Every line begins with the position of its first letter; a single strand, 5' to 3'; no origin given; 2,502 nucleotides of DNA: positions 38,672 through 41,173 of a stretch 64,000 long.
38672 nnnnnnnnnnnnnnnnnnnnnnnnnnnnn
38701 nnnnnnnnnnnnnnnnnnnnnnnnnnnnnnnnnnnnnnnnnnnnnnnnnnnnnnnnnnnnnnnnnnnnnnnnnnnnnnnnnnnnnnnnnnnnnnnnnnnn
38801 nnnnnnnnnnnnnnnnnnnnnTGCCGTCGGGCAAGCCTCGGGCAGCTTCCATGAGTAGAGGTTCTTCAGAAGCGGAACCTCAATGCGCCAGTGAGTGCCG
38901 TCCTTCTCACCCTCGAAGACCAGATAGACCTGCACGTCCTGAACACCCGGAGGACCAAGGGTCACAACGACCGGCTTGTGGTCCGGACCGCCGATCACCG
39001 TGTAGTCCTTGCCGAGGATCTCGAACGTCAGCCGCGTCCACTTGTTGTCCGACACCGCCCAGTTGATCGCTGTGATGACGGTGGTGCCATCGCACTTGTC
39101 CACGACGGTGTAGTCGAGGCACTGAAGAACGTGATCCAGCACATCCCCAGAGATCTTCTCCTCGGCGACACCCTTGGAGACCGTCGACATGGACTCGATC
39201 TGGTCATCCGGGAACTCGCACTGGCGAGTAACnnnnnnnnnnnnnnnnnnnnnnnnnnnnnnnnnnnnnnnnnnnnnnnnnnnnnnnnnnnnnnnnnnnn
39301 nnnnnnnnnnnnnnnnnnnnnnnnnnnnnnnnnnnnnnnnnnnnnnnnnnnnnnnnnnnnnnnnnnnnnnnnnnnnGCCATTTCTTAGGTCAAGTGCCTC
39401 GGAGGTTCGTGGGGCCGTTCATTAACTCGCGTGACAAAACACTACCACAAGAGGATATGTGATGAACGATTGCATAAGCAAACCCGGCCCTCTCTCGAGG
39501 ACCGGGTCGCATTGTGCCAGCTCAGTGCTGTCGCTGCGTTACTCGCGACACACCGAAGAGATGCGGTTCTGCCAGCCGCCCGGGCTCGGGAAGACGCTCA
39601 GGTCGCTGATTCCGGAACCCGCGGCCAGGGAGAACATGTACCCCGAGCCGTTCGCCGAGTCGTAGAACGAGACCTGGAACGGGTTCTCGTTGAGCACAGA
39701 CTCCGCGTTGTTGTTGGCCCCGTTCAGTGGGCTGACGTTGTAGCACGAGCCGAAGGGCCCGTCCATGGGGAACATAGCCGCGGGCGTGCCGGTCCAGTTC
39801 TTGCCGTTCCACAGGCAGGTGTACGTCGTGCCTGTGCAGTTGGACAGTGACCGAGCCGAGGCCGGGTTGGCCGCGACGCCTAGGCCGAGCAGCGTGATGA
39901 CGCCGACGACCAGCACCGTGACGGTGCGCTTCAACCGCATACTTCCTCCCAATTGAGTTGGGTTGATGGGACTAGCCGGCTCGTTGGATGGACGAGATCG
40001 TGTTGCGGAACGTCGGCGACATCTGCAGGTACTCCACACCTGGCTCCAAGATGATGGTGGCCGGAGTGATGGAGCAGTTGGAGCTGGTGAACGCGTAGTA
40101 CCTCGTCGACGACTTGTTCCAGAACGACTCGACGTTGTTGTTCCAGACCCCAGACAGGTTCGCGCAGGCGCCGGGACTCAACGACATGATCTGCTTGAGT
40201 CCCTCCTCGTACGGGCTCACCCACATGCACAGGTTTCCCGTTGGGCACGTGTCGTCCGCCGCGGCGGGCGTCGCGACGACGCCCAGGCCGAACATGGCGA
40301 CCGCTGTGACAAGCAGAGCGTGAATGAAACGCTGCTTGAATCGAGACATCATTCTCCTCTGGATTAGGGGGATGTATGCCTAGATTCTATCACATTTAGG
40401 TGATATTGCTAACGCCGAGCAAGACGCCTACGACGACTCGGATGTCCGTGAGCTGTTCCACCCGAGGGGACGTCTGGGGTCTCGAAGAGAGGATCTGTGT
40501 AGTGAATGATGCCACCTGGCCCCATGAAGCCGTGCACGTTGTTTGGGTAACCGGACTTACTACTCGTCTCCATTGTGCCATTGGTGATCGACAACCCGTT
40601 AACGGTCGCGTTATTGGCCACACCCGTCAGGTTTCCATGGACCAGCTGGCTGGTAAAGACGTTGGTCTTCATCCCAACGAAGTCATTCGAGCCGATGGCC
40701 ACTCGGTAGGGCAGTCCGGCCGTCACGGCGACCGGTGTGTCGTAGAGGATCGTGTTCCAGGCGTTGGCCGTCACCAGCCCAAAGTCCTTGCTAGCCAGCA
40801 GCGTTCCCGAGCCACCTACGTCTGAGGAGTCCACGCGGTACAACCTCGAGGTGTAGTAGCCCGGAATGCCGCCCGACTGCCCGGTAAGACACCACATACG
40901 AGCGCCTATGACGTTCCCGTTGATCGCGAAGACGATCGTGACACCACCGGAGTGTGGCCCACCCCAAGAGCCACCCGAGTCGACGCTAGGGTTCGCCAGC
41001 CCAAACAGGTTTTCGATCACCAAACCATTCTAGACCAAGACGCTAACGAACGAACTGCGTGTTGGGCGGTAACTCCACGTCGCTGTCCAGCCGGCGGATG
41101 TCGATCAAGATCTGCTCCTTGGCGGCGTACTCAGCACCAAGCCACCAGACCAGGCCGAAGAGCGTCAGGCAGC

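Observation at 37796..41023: Phage-borne sortase with its own LPXTG substrate and secreted-protein cluster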

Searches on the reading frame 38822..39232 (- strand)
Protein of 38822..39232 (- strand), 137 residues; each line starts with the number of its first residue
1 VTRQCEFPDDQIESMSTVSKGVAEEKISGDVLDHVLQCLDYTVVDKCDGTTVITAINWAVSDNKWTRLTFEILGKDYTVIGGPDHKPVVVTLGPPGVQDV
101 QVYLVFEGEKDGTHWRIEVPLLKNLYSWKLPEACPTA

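Call 78: search_protein_representatives(alignment_id=A4)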
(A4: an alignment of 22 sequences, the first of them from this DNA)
Query: 22 sequences, 135 profile positions. Proteins with E-value up to 0.001 (for the whole library): 19; up to 1e-10: 12; up to 1e-30: 9. The best 19 are listed.
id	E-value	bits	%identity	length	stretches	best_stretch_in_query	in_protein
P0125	5.3e-54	198.1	-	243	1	2-135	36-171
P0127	7.7e-54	197.5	-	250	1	2-135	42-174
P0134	2.6e-49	182.9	-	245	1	2-135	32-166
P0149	3.8e-49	182.3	-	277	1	2-134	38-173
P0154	1.2e-47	177.4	-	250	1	2-135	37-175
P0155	4.5e-43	162.7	-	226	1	5-135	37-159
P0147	2.8e-40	153.6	-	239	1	3-134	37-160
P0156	1.0e-39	151.8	-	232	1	2-134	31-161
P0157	6.0e-31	123.4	-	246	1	4-135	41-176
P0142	1.2e-27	112.7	-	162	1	3-107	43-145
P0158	2.2e-22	95.7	-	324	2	3-133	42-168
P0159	2.6e-22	95.5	-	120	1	3-91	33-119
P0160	3.6e-06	43.2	-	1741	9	41-87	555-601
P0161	6.0e-06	42.5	-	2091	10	79-124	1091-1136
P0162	4.7e-05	39.6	-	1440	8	57-85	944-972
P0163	8.4e-05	38.8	-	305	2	32-126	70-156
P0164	1.5e-04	38.0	-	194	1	35-92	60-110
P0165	5.7e-04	36.1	-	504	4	22-81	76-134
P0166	6.2e-04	36.0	-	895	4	47-127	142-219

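Call 79: search_protein_families(library=pfam, proteins=[P0160, P0161, P0162, P0163, P0164, P0165, P0166], max_evalue=0.001)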
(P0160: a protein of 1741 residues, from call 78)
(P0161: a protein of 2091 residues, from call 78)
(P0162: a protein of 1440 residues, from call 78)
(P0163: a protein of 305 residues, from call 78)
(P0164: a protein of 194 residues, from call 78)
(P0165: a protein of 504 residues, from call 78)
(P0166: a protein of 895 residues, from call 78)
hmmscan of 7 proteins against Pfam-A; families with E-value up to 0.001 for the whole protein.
P0160 (1741 aa): 5 families
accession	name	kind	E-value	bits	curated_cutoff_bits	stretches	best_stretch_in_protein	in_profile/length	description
PF03160.20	Calx-beta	-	5.1e-45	152.8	27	0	389-443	62-119/119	Calx-beta domain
PF19077.6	Big_13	-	2.6e-30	105.4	27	2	110-203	2-102/102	Bacterial Ig-like domain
PF17936.7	Big_6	-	1.8e-16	60.6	27.6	2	36-101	11-77/83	Bacterial Ig domain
PF02246.21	B1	-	1.4e-06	28.7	25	0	476-508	6-38/69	Protein L b1 domain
PF13750.12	Big_3_3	-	0.00039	20.6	27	0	72-120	5-52/157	Bacterial Ig-like domain (group 3)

P0161 (2091 aa): 7 families
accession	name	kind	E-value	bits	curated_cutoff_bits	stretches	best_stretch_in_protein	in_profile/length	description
PF17963.7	Big_9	-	2.1e-201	653.9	23.6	16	502-597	1-89/89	Bacterial Ig domain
PF17803.7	Cadherin_4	-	8.5e-171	555.3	25.1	16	693-759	2-71/71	Bacterial cadherin-like domain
PF17892.7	Cadherin_5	-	1.9e-166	541.1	26.5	15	301-399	1-98/98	Cadherin-like domain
PF14312.12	FG-GAP_2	-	6.8e-47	157.9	23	7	1832-1879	4-49/49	FG-GAP repeat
PF22352.2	K319L-like_PKD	-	9.9e-10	38.7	27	0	1165-1204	46-84/84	K319L-like, PKD domain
PF21112.3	CsgH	-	3.4e-05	24.2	27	0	321-376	14-67/88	CsgH protein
PF16184.11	Cadherin_3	-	0.00047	20.5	25.5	0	1173-1204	74-106/106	Cadherin-like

P0162 (1440 aa): 10 families
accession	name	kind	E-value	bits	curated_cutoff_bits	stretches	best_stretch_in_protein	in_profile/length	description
PF00041.27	fn3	-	2.3e-108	355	25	15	1094-1170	7-82/84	Fibronectin type III domain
PF09294.16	Interfer-bind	-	8e-38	129.3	21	0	483-550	28-96/104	Interferon-alpha/beta receptor, fibronectin type III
PF21910.2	GH85_C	-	5.6e-22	78.4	27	0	124-152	11-39/95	GH85 endohexosaminidases, C-terminal domain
PF16893.11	fn3_2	-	3e-21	75.8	27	0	1384-1425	37-77/89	Fibronectin type III domain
PF25059.1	FN3_DSCAM-DSCAML_C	-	1.1e-18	67.8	39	0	1123-1175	31-79/89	DSCAM/DSCAML C-terminal Fn3-like domain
PF16656.11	Pur_ac_phosph_N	-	5.6e-11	43.3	30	0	1400-1426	59-85/93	Purple acid Phosphatase, N-terminal domain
PF23376.1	Fn3_VIN3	-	6.1e-08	33.6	33.9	0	1399-1436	57-95/99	VIN3-like, fibronectin type-III domain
PF16383.10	DUF4992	-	1.1e-06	28.9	29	0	1157-1256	32-134/183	Domain of unknown function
PF24058.1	DUF7359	-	5.2e-06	26.7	27.5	0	1398-1423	84-109/123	Domain of unknown function (DUF7359)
PF05164.18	ZapA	-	0.00033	21.4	23.8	0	159-192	2-35/88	Cell division protein ZapA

P0163 (305 aa): 0 families

P0164 (194 aa): 0 families

P0165 (504 aa): 11 families
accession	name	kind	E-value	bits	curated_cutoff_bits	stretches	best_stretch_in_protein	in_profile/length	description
PF17963.7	Big_9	-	2.1e-33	115.5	23.6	5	302-396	2-88/89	Bacterial Ig domain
PF00028.23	Cadherin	-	5.7e-26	91.2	28.8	2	111-197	2-91/93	Cadherin domain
PF17803.7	Cadherin_4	-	6.3e-23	81.5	25.1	3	90-160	1-71/71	Bacterial cadherin-like domain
PF02501.22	T2SSI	-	7e-10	39.3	25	0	71-108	37-74/80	Type II secretion system (T2SS), protein I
PF16425.10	DUF5022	-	1.9e-06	28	25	0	161-202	2-43/287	Domain of unknown function (DUF5022)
PF19410.4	DUF5980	-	5.7e-06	27.1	27.1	0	72-98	70-95/97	Family of unknown function (DUF5980)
PF11606.14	AlcCBM31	-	1.5e-05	25.5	25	0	171-201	58-88/93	Family 31 carbohydrate binding protein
PF13588.12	HSDR_N_2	-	5.1e-05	23.8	25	0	76-152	23-96/110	Type I restriction enzyme R protein N terminus (HSDR_N)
PF11350.14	DUF3152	-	0.00031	20.9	25.1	0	53-96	10-53/206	Protein of unknown function (DUF3152)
PF16099.11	RMI1_C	-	0.00037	20.8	27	0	170-198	38-62/143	Recq-mediated genome instability protein 1, C-terminal OB-fold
PF25192.1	DiatomPyrShell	-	0.00081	19.3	27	0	270-313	144-186/209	Diatom pyrenoid shell protein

P0166 (895 aa): 7 families
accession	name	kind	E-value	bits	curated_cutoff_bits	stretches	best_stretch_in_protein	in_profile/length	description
PF13385.13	Laminin_G_3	-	7.5e-99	328.5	27.6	4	88-228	9-151/151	Concanavalin A-like lectin/glucanases superfamily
PF07953.20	Toxin_R_bind_N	-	1.7e-26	93.6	23.8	4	689-816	27-167/191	Clostridium neurotoxin, N-terminal receptor binding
PF02210.31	Laminin_G_2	-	2.7e-20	73.5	22.9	2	333-423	21-123/126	Laminin G domain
PF00054.30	Laminin_G_1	-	8.8e-10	39.3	24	0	147-202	43-101/131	Laminin G domain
PF06439.18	3keto-disac_hyd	-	4.3e-08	33.9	26.8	0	288-395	40-157/187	3-keto-disaccharide hydrolase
PF22820.2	TcaA_3rd_4th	-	1.6e-07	31.6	27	0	785-816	10-44/73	TcaA protein 3rd/4th domain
PF19763.6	DUF6250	-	2.1e-06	28.2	26.9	0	135-185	98-142/165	Domain of unknown function (DUF6250)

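Call 82: find_related_loci(query=A4, collection=metagenome_contigs, flank=4000)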
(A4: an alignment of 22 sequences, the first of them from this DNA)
Query A4 (137 aa) in metagenome_contigs; peptide patterns used: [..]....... (x = any residue, [..] = any of these).
27 stretches matched a pattern; 10 encode a relative of the query (tblastn E <= 1e-3); 10 distinct loci.
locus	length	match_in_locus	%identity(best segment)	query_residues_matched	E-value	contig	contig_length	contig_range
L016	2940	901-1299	41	4-137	2e-30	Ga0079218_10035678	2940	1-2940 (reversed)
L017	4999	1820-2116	53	37-137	1e-25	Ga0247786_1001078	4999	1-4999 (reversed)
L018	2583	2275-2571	53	37-137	1e-25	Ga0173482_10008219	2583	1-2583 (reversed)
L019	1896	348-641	54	38-137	3e-25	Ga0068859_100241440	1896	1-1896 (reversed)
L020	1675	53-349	52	37-137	8e-24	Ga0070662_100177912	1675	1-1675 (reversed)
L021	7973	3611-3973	41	5-134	2e-23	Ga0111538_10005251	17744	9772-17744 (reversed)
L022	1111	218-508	45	38-134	6e-23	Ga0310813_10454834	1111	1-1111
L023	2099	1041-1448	36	4-136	1e-21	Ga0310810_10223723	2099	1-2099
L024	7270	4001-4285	49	38-134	3e-21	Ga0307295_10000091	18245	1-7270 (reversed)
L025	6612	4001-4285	48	38-134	1e-20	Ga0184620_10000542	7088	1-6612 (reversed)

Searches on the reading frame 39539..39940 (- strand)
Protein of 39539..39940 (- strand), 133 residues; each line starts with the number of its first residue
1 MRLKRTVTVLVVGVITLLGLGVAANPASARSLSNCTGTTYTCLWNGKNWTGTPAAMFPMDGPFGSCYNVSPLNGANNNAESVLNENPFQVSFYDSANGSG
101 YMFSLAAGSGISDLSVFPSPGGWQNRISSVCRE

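Call 3: search_protein_families(library=pfam, proteins=[window:39539-39940:-], max_evalue=0.1)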
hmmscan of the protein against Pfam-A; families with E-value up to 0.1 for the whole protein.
window:39539-39940:- (133 aa): 1 family
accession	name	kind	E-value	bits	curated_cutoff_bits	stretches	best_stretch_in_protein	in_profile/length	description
PF03995.18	Inhibitor_I36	-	2.7e-07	30.8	21.1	1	38-103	10-67/69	Peptidase inhibitor family I36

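Call 11: search_protein_families(library=ncbifam, proteins=[window:39539-39940:-], max_evalue=0.1)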
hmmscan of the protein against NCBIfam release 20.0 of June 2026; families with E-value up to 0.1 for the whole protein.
window:39539-39940:- (133 aa): 0 families

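Call 44: search_protein_families(library=phrogs, proteins=[window:39539-39940:-], max_evalue=0.01)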
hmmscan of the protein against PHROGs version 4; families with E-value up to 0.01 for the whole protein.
window:39539-39940:- (133 aa): 1 family
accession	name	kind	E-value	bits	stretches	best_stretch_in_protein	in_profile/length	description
phrog_11076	-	unknown function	0.0054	17.8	0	5-79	8-81/132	-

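Call 101: search_protein_families(library=padloc, proteins=[window:39539-39940:-], max_evalue=0.01)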
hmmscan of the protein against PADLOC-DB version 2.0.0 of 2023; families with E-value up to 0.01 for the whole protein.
window:39539-39940:- (133 aa): 0 families

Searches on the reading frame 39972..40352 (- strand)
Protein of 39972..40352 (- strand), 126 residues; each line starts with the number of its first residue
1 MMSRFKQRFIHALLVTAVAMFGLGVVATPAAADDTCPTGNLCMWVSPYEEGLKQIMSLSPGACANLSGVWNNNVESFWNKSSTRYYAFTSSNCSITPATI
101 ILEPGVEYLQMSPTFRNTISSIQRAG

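Call 3: search_protein_families(library=pfam, proteins=[window:39972-40352:-], max_evalue=0.1)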
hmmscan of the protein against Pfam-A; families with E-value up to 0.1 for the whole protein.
window:39972-40352:- (126 aa): 1 family
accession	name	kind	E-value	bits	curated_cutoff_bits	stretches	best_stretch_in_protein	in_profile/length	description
PF03995.18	Inhibitor_I36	-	2e-09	37.7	21.1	1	30-94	2-63/69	Peptidase inhibitor family I36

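Call 11: search_protein_families(library=ncbifam, proteins=[window:39972-40352:-], max_evalue=0.1)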
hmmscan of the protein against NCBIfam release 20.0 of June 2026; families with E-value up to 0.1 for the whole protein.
window:39972-40352:- (126 aa): 0 families

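Call 44: search_protein_families(library=phrogs, proteins=[window:39972-40352:-], max_evalue=0.01)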
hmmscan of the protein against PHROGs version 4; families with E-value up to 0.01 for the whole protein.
window:39972-40352:- (126 aa): 0 families

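Call 101: search_protein_families(library=padloc, proteins=[window:39972-40352:-], max_evalue=0.01)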
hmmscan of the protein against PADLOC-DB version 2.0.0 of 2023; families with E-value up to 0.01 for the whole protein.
window:39972-40352:- (126 aa): 0 families

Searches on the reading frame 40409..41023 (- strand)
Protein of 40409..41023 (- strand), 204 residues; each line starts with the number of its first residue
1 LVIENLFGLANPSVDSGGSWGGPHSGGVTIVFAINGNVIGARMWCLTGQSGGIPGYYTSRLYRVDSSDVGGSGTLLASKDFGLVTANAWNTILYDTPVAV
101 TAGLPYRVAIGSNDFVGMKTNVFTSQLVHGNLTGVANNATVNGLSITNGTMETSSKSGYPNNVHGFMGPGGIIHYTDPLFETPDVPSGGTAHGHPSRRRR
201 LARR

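Call 3: search_protein_families(library=pfam, proteins=[window:40409-41023:-], max_evalue=0.1)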
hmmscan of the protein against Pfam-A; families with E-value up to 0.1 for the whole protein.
window:40409-41023:- (204 aa): 1 family
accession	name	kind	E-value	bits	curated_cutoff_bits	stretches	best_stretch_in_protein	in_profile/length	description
PF13313.11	DUF4082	-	1.6e-08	35.1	28.4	1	60-162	47-134/143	Domain of unknown function (DUF4082)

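Call 11: search_protein_families(library=ncbifam, proteins=[window:40409-41023:-], max_evalue=0.1)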
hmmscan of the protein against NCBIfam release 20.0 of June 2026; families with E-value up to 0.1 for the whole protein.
window:40409-41023:- (204 aa): 0 families

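Call 44: search_protein_families(library=phrogs, proteins=[window:40409-41023:-], max_evalue=0.01)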
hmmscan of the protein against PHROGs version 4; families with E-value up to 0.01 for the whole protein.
window:40409-41023:- (204 aa): 0 families

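Call 45: search_dna_similar(query=window:40409-41023:-, collection=phages, mode=protein, max_rows=15)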
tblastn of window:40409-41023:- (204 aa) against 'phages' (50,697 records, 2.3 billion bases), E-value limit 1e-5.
No match.

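Call 101: search_protein_families(library=padloc, proteins=[window:40409-41023:-], max_evalue=0.01)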
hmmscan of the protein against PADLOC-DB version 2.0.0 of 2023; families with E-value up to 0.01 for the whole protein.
window:40409-41023:- (204 aa): 0 families

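Call 102: find_homologous_proteins(query=window:40409-41023:-, max_evalue=0.00001)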
Query window:40409-41023:- (204 aa): 3 proteins with E <= 0.00001 among 329 candidates.
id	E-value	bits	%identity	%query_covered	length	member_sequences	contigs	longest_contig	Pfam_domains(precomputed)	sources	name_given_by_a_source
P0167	7.1e-131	452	100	100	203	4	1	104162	PF13313.12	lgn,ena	-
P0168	7.5e-51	191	54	89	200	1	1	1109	PF13313.12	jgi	-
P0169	3.4e-34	136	51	75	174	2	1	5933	-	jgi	jgi:hypothetical protein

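Call 103: find_encoding_contigs(protein=P0167, flank=3000, max_places=3)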
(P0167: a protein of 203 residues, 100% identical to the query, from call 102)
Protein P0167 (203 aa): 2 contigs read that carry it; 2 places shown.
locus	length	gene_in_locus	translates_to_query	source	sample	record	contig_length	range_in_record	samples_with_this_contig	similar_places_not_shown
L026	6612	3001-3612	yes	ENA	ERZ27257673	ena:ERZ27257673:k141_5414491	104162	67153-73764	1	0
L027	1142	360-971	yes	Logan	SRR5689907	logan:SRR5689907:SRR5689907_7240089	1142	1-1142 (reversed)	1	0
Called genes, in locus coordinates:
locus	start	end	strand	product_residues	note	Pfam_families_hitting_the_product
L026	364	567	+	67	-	-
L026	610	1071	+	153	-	-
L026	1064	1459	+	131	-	-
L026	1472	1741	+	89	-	-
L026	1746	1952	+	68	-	-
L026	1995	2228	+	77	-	-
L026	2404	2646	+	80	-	-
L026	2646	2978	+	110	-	-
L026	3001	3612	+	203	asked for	PF13313:DUF4082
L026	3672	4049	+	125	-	PF03995:Inhibitor_I36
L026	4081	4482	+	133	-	PF03995:Inhibitor_I36 (weak)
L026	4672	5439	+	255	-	-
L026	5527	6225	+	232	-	PF04203:Sortase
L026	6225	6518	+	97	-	-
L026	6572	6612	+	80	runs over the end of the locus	-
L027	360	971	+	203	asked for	PF13313:DUF4082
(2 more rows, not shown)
